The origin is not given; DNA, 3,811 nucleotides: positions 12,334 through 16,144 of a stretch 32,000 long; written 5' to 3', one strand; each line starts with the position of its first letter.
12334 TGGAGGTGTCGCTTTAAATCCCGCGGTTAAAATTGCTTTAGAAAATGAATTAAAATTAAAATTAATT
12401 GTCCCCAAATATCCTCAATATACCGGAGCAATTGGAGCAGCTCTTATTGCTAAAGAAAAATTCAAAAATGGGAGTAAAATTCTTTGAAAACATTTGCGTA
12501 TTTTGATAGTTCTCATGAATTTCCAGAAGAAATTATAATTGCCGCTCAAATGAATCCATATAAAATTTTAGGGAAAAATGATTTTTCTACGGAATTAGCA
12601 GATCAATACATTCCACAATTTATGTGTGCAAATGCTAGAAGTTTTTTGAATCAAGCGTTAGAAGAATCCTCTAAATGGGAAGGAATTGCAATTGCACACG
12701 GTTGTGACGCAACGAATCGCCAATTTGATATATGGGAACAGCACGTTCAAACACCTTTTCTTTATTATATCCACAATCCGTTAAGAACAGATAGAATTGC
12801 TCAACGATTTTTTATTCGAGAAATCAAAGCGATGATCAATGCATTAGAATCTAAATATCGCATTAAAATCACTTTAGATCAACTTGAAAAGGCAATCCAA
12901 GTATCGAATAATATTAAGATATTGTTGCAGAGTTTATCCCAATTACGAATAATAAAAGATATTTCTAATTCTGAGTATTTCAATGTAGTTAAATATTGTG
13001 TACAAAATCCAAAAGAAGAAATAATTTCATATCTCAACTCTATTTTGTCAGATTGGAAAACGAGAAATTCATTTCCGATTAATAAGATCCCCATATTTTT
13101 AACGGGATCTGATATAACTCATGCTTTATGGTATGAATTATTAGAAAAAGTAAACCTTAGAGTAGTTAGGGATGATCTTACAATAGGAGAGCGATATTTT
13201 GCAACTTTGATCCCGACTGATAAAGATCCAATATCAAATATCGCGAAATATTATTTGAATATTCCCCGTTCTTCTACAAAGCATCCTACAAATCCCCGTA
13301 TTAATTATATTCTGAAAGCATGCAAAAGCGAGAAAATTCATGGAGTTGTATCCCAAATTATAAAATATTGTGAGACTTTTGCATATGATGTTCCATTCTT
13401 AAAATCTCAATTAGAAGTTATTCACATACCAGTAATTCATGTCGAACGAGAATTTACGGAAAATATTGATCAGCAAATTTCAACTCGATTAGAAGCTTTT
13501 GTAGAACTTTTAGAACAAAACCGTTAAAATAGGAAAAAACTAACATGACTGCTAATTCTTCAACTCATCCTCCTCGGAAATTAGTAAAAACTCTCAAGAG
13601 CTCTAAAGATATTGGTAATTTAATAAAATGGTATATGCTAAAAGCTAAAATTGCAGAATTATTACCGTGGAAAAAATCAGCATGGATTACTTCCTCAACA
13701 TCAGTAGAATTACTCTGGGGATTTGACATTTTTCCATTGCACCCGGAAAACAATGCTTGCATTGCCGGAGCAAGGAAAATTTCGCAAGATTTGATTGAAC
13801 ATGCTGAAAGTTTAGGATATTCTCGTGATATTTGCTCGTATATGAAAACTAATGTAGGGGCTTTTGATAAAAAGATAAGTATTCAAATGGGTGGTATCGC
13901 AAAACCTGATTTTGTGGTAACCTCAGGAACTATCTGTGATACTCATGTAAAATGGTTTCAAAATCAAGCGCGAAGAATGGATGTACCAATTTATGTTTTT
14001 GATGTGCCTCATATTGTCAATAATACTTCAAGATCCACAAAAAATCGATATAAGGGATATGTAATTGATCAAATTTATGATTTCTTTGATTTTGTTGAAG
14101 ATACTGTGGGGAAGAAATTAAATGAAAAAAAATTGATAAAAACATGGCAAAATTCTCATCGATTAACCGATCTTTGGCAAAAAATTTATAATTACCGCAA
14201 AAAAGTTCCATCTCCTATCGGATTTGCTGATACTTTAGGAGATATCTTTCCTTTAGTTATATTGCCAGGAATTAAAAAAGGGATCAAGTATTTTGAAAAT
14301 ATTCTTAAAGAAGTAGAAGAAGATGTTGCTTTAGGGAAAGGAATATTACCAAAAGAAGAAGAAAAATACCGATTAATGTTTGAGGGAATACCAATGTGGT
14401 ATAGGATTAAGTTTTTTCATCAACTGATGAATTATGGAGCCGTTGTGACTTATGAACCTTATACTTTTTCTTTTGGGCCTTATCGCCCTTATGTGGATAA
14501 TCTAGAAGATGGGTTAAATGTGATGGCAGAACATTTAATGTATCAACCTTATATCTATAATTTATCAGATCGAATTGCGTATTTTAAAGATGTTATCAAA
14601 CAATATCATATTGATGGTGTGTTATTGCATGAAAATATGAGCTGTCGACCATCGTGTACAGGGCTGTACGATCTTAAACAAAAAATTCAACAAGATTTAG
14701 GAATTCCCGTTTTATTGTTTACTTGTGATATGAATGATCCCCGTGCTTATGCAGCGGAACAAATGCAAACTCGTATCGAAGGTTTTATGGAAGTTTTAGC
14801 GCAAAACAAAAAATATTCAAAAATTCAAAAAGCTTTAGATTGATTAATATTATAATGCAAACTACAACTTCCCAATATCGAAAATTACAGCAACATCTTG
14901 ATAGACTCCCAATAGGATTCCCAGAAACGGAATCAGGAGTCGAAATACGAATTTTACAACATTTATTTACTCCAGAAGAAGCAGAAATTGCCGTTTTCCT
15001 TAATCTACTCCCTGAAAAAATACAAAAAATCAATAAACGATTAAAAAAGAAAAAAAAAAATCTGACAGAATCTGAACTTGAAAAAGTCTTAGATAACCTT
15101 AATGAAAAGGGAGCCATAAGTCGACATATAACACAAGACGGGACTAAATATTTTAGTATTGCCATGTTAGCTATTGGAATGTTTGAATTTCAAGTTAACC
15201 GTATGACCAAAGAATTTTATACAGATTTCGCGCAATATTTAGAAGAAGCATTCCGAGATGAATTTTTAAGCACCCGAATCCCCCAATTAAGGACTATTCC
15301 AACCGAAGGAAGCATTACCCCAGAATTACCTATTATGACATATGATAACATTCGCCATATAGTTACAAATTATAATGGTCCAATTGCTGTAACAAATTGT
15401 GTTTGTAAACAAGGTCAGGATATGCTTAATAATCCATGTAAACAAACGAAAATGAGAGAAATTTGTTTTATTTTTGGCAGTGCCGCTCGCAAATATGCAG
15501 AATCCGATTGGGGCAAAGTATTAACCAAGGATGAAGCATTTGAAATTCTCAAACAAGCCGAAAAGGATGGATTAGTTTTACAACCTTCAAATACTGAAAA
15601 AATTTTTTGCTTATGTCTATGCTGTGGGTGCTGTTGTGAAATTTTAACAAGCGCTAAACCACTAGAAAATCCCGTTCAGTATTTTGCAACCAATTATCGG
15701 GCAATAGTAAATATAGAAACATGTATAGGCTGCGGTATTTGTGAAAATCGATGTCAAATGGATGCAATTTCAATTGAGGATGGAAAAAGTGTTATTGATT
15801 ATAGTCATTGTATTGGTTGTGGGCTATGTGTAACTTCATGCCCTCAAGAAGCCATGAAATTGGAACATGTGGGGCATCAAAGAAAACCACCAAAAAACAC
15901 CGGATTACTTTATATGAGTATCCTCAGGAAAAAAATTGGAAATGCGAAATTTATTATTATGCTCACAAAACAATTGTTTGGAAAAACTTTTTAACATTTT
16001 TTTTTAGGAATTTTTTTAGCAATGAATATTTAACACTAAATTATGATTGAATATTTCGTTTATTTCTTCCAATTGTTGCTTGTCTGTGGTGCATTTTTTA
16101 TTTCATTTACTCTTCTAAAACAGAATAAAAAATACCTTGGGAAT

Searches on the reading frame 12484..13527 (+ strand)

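Call 116: search_protein_families(library=pfam, proteins=[window:12484-13527:+], max_evalue=0.00001)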
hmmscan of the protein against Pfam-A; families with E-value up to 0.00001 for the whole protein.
window:12484-13527:+ (347 aa): 1 family
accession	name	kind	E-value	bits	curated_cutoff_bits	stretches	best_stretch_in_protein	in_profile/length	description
PF06050.19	HGD-D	-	8.1e-66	223.4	28.4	1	13-343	4-342/342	2-hydroxyglutaryl-CoA dehydratase, D-component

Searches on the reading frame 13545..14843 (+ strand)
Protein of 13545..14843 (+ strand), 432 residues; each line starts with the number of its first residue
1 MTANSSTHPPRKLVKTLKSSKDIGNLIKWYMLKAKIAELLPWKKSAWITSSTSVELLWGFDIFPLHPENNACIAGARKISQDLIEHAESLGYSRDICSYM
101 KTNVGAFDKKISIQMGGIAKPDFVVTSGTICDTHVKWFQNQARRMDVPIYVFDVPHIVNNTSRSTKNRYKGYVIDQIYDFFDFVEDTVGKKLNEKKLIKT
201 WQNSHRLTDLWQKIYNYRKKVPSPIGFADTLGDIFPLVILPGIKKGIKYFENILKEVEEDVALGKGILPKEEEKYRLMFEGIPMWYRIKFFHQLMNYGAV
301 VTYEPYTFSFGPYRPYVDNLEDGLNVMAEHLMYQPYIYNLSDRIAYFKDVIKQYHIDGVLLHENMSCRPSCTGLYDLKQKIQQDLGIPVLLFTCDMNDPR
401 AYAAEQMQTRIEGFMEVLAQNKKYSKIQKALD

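Call 45: search_protein_families(library=pfam, proteins=[window:13545-14843:+], max_evalue=0.001)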
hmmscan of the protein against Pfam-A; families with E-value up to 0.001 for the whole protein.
window:13545-14843:+ (432 aa): 1 family
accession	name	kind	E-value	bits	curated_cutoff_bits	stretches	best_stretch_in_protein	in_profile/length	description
PF06050.19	HGD-D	-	2.4e-74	251.4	28.4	1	52-418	4-342/342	2-hydroxyglutaryl-CoA dehydratase, D-component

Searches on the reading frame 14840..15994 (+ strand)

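Call 45: search_protein_families(library=pfam, proteins=[window:14840-15994:+], max_evalue=0.001)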
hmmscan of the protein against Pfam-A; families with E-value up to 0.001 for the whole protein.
window:14840-15994:+ (384 aa): 8 families
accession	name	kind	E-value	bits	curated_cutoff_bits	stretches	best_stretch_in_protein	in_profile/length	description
PF00037.32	Fer4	-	3.6e-11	42.8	21.1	2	318-339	2-23/24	4Fe-4S binding domain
PF12838.12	Fer4_7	-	8.4e-11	42.6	27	2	294-338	1-52/52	4Fe-4S dicluster domain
PF13237.11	Fer4_10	-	2.7e-10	40.4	25.5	2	290-335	4-53/53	4Fe-4S dicluster domain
PF14697.11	Fer4_21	-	1.6e-08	35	35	1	288-340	1-58/59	4Fe-4S dicluster domain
PF13187.11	Fer4_9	-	3.6e-08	33.7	27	1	295-339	2-52/52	4Fe-4S dicluster domain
PF12837.12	Fer4_6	-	6.1e-07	29.5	25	1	318-335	3-20/24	4Fe-4S binding domain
PF12797.12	Fer4_2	-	1.1e-06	28.6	24.5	1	318-335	4-21/22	4Fe-4S binding domain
PF13183.11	Fer4_8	-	3.7e-05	24.6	27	0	322-351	3-33/68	4Fe-4S dicluster domain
